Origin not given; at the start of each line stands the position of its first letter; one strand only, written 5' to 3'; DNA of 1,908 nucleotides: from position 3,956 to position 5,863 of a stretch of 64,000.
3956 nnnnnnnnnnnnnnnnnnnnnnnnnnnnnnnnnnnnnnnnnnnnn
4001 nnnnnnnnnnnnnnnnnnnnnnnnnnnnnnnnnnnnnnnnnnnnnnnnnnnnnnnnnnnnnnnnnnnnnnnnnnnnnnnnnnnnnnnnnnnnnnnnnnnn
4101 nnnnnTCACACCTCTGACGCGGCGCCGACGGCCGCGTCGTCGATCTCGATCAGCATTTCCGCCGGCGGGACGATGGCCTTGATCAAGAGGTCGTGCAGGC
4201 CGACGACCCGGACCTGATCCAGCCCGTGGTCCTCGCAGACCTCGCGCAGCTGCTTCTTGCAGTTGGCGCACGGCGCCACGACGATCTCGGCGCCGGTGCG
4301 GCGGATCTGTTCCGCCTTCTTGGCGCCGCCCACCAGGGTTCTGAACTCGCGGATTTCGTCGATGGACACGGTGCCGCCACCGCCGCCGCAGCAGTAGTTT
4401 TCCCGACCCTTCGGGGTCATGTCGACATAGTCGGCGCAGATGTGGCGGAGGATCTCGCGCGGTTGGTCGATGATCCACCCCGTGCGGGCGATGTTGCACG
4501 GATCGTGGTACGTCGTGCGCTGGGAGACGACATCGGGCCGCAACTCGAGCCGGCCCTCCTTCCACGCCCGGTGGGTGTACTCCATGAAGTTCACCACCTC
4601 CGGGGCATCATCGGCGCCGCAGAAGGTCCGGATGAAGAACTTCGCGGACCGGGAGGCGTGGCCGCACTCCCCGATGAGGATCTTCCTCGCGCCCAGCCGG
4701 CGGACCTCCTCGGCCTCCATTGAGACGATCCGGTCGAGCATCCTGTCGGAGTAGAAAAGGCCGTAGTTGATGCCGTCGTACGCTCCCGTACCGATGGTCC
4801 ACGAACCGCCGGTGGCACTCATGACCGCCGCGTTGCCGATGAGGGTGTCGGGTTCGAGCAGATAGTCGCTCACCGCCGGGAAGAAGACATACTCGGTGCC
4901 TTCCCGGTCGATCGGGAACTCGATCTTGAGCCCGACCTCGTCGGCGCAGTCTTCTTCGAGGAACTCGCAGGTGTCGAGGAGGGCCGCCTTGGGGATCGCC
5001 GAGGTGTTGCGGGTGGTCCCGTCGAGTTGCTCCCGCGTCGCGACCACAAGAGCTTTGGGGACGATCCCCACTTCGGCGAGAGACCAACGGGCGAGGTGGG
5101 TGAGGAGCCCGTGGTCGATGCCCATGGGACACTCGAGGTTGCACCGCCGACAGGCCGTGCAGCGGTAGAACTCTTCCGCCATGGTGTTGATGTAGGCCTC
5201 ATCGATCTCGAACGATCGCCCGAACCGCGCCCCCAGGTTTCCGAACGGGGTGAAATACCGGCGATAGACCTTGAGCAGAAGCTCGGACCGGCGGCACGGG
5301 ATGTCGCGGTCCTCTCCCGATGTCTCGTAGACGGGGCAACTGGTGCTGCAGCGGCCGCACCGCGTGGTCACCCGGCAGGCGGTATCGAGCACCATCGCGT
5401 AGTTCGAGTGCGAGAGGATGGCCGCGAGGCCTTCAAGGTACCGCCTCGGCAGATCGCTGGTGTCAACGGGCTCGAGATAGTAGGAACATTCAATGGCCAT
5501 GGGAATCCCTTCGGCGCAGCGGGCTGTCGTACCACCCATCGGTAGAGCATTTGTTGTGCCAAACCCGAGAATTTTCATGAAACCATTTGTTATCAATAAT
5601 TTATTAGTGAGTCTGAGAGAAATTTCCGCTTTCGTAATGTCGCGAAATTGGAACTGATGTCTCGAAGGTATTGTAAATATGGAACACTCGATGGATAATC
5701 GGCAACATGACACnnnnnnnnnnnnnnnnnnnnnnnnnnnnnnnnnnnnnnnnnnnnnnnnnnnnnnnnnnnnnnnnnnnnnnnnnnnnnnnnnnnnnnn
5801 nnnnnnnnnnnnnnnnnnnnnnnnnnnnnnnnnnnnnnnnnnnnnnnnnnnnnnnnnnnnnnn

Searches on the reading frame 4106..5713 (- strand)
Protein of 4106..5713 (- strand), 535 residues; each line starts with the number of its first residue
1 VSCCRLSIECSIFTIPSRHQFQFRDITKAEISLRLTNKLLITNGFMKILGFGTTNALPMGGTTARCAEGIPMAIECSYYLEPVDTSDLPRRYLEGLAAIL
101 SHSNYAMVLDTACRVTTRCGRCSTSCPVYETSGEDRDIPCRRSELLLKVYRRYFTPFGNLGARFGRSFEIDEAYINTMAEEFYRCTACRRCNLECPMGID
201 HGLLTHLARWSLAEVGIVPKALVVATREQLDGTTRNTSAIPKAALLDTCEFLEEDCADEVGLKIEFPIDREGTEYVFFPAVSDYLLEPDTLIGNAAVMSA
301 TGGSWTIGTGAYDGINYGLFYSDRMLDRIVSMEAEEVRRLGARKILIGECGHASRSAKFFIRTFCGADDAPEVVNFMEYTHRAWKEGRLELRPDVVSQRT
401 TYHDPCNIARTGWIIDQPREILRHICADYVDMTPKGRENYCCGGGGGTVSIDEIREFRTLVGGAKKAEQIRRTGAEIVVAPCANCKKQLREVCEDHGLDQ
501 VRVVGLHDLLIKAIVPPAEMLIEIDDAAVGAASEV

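Call 3: search_protein_families(library=pfam, proteins=[window:4106-5713:-], max_evalue=0.01)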
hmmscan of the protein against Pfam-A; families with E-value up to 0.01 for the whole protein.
window:4106-5713:- (535 aa): 5 families
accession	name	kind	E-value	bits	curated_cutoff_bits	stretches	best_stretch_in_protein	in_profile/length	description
PF02754.22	CCG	-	8.4e-14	51.9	20.6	1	401-490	2-85/85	Cysteine-rich domain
PF13183.11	Fer4_8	-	6.9e-10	39.8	27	1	117-199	6-68/68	4Fe-4S dicluster domain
PF13534.11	Fer4_17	-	2.1e-06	28.6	22.2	1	118-200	4-61/61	4Fe-4S dicluster domain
PF13237.11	Fer4_10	-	0.00026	21.3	25.5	0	183-201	7-22/53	4Fe-4S dicluster domain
PF14697.11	Fer4_21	-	0.0053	17.3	35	0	184-197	40-53/59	4Fe-4S dicluster domain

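Call 4: search_protein_families(library=ncbifam, proteins=[window:4106-5713:-], max_evalue=0.01)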
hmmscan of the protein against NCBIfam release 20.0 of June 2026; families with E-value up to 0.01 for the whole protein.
window:4106-5713:- (535 aa): 11 families
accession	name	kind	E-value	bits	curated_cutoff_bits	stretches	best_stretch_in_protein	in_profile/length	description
NF045796.1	DsrK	equivalog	5.7e-81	272.4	400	1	115-518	51-439/453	sulfate reduction electron transfer complex DsrMKJOP subunit DsrK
NF045711.1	sulf_resp_HmcF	equivalog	4.8e-58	197.1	750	1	111-519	57-454/457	sulfate respiration complex iron-sulfur protein HmcF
NF045724.1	ferredox_TmcB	equivalog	1.3e-53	182.1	735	1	113-510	40-424/430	electron transfer complex ferredoxin TmcB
NF004898.0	PRK06259.1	equivalog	9.4e-22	77.3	385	1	395-514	374-488/488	fumarate reductase (CoM/CoB) subunit TfrB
NF045670.1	quin_L_LdhH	equivalog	1.9e-16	59.5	800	1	372-507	575-702/706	L-lactate dehydrogenase (quinone) large subunit LdhH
NF008369.0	PRK11168.1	equivalog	1.5e-11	43.8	278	2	373-493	271-384/401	anaerobic glycerol-3-phosphate dehydrogenase subunit C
TIGR03379.1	glycerol3P_GlpC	equivalog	7.1e-11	41.5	279.9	1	376-494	271-382/397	anaerobic glycerol-3-phosphate dehydrogenase subunit GlpC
NF008434.0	PRK11274.1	equivalog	3e-10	39.6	333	0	181-213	71-103/409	glycolate oxidase subunit GlcF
NF045663.1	diclust_near_Sec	equivalog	7.8e-05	20.9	530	1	396-491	532-620/759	pyridine nucleotide-disulfide oxidoreductase/dicluster-binding protein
TIGR00273.1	TIGR00273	equivalog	0.0013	17.6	444.8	0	117-224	296-384/432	LutB/LldF family L-lactate oxidation iron-sulfur protein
TIGR00384.1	dhsB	subfamily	0.007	15.8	88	0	178-201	191-214/222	succinate dehydrogenase and fumarate reductase iron-sulfur protein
